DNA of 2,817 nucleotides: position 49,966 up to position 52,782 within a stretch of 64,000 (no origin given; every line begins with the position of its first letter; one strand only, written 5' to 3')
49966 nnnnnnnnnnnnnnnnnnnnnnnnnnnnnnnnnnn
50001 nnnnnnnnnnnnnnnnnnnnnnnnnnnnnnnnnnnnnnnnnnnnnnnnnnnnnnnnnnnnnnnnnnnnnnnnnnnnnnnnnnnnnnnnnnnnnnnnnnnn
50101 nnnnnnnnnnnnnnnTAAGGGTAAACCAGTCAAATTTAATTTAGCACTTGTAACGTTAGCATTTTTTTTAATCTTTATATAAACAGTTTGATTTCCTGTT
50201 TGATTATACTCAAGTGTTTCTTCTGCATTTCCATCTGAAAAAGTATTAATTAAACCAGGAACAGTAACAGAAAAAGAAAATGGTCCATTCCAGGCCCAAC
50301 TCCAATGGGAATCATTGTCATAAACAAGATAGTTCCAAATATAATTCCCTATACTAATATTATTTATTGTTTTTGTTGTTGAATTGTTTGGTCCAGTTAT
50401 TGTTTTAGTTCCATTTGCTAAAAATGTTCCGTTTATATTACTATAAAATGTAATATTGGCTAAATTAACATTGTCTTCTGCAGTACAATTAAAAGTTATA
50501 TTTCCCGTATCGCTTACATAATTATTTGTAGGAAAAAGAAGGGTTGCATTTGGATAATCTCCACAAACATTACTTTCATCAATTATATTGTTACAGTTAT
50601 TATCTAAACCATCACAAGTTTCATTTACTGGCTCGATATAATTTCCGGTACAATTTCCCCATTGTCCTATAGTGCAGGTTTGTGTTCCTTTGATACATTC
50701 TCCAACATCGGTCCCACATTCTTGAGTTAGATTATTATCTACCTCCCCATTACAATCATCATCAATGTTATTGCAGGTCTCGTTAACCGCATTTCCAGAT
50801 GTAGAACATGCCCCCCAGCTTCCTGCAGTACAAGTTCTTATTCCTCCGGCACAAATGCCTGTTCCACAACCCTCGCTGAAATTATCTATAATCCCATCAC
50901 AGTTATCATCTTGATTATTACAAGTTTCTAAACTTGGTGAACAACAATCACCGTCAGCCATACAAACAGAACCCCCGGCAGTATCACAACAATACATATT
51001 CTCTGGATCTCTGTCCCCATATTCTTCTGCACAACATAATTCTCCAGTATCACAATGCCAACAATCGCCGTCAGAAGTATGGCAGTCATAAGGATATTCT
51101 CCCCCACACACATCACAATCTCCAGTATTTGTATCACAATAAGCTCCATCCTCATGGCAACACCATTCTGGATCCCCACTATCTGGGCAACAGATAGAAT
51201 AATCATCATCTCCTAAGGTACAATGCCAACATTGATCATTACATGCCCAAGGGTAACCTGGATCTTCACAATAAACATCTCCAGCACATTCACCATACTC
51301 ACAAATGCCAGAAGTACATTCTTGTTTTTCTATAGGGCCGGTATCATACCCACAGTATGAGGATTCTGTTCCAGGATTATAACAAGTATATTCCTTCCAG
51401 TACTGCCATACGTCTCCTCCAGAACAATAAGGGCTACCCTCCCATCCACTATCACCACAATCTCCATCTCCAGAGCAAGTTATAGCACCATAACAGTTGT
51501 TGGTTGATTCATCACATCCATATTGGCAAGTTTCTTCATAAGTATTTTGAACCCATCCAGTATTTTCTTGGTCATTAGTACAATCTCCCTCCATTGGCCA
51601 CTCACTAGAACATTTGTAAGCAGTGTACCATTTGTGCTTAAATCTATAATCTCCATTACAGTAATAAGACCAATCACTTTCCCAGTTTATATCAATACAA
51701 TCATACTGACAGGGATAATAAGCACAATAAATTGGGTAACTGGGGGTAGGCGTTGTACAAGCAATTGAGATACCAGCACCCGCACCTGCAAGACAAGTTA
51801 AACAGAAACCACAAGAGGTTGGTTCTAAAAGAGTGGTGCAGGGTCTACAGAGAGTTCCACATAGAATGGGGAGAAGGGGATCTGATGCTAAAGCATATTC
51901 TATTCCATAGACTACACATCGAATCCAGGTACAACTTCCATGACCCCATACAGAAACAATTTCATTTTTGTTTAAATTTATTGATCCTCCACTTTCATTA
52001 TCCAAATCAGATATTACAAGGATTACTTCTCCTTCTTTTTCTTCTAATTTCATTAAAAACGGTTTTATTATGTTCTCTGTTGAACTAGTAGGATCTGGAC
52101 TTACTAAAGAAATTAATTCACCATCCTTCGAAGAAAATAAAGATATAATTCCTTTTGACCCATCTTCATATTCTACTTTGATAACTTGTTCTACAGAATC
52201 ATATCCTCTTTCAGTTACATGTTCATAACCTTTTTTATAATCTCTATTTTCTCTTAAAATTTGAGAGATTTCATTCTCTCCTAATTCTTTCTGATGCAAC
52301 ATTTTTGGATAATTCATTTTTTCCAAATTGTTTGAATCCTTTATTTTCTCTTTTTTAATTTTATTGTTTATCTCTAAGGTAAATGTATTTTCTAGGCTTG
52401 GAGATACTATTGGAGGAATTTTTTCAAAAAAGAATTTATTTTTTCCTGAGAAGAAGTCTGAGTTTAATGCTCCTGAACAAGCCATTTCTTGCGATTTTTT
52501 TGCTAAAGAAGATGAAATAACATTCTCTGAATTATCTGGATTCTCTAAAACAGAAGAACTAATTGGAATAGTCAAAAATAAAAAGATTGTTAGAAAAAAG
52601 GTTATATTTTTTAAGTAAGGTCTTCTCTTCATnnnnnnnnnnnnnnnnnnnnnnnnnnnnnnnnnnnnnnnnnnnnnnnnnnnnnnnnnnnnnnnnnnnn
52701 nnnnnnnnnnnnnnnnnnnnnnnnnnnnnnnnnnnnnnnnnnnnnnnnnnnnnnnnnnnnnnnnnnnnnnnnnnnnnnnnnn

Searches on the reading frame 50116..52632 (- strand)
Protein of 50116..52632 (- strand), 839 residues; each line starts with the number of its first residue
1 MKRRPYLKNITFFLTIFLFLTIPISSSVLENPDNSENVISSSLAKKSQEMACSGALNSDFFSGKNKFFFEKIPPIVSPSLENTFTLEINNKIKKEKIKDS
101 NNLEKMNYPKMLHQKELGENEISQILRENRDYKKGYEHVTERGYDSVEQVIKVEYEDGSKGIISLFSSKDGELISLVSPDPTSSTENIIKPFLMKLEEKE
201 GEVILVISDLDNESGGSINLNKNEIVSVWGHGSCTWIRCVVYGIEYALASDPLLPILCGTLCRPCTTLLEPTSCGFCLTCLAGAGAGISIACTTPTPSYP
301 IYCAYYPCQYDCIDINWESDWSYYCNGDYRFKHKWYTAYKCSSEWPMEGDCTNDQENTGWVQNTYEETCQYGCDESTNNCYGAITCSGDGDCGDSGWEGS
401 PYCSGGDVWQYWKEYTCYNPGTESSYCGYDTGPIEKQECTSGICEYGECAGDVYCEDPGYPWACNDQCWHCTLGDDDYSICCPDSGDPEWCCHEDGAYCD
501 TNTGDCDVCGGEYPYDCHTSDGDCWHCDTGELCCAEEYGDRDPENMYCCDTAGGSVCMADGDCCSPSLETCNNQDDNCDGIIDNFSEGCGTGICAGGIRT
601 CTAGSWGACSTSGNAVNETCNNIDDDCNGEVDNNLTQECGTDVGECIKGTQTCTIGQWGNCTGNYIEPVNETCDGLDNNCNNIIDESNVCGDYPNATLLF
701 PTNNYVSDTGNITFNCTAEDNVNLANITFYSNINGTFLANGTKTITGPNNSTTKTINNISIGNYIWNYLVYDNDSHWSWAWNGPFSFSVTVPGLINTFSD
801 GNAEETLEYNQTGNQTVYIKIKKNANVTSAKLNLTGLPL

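Call 63: search_protein_families(library=pfam, proteins=[window:50116-52632:-], max_evalue=0.001)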
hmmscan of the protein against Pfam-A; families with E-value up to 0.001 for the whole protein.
window:50116-52632:- (839 aa): 1 family
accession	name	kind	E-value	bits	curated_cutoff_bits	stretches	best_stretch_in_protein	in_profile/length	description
PF11617.13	Cu-binding_MopE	-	1.3e-05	25.8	27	0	671-686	15-30/30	Putative metal-binding motif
